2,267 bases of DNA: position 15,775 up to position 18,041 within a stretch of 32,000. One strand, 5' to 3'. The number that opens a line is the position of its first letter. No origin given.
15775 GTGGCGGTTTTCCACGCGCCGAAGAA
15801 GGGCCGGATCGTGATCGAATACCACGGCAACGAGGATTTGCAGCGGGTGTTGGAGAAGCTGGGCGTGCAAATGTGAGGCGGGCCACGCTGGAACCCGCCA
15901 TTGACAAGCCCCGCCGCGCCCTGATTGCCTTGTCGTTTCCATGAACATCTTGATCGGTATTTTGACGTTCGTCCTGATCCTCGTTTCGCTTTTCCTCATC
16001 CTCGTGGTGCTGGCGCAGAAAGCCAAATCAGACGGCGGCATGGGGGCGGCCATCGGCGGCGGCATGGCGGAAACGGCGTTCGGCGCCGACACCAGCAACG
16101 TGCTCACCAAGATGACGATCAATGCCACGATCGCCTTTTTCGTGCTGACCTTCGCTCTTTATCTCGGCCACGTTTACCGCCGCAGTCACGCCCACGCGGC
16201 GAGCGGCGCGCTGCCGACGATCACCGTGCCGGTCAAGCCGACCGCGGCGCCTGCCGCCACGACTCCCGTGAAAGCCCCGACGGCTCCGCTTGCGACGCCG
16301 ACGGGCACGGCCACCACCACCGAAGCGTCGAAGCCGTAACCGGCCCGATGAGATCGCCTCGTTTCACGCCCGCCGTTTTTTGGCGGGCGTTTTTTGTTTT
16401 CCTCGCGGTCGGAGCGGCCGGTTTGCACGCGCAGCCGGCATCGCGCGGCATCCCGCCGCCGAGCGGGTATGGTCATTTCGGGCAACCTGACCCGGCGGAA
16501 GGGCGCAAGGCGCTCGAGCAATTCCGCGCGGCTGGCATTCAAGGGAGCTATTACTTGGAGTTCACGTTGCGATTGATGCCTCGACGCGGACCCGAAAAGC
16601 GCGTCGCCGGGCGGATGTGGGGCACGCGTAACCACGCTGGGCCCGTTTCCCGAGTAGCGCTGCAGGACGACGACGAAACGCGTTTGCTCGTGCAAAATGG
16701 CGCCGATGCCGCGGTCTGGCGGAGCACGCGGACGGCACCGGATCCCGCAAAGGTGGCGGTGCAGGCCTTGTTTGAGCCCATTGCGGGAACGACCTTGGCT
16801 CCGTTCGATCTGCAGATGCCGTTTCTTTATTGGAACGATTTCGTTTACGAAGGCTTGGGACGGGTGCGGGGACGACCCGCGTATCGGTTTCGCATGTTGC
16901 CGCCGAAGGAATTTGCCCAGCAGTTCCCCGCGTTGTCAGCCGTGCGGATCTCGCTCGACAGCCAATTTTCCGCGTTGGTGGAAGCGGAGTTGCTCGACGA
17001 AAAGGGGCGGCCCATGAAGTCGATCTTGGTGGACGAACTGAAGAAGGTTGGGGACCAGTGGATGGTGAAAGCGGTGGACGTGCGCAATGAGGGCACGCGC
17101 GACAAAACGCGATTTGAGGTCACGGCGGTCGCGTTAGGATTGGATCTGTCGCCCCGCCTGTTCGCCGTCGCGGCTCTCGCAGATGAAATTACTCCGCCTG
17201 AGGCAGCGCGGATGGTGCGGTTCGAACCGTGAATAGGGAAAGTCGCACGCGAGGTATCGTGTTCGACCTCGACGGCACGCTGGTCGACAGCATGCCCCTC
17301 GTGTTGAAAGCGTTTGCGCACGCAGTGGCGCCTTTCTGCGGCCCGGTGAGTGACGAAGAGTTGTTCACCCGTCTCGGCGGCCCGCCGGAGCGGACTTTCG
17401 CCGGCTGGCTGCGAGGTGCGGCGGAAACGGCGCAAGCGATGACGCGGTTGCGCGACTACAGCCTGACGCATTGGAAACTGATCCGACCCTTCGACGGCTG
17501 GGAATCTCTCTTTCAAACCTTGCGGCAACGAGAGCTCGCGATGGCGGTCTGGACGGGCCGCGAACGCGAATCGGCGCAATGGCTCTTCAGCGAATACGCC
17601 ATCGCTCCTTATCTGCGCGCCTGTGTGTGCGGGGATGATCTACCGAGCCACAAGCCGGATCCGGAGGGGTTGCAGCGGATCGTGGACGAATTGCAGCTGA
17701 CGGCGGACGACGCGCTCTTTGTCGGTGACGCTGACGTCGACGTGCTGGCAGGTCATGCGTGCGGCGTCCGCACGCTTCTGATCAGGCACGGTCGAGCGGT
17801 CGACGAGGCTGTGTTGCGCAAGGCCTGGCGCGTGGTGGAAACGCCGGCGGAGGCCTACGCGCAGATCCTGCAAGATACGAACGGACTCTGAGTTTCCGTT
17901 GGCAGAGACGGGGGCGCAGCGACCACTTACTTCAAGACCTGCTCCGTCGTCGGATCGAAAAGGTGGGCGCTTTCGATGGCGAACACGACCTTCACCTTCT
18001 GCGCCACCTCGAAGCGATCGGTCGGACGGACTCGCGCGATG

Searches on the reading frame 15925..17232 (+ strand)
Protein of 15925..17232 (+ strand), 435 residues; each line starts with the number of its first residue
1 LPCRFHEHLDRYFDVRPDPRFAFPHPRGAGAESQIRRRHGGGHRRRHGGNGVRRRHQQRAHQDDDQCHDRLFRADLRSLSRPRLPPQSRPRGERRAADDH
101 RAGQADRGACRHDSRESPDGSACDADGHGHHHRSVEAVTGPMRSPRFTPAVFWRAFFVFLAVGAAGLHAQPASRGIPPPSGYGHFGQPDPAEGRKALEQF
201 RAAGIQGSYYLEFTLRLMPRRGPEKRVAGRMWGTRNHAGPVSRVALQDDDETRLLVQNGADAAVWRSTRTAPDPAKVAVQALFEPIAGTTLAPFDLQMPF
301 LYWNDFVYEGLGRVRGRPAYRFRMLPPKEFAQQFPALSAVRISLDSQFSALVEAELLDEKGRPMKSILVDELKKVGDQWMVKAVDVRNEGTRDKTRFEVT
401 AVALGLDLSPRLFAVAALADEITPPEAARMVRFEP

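Call 41: search_protein_families(library=pfam, proteins=[window:15925-17232:+], max_evalue=0.00001)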
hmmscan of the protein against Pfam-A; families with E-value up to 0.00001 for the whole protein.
window:15925-17232:+ (435 aa): 1 family
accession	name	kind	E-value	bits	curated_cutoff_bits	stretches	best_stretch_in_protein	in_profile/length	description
PF17131.11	LolA_like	-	6.3e-09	36.2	30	1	274-419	40-183/184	Outer membrane lipoprotein-sorting protein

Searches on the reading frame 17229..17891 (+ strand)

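Call 41: search_protein_families(library=pfam, proteins=[window:17229-17891:+], max_evalue=0.00001)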
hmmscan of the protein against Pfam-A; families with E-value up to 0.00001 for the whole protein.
window:17229-17891:+ (220 aa): 3 families
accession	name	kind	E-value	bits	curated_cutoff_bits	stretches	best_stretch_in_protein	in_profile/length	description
PF13419.12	HAD_2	-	1.2e-32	113.9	23.8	1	10-184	1-177/178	Haloacid dehalogenase-like hydrolase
PF00702.32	Hydrolase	-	3.7e-24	86.6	26.4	1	8-179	2-191/191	haloacid dehalogenase-like hydrolase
PF13242.12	Hydrolase_like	-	1.9e-09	37.8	22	1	141-199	3-62/75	HAD-hyrolase-like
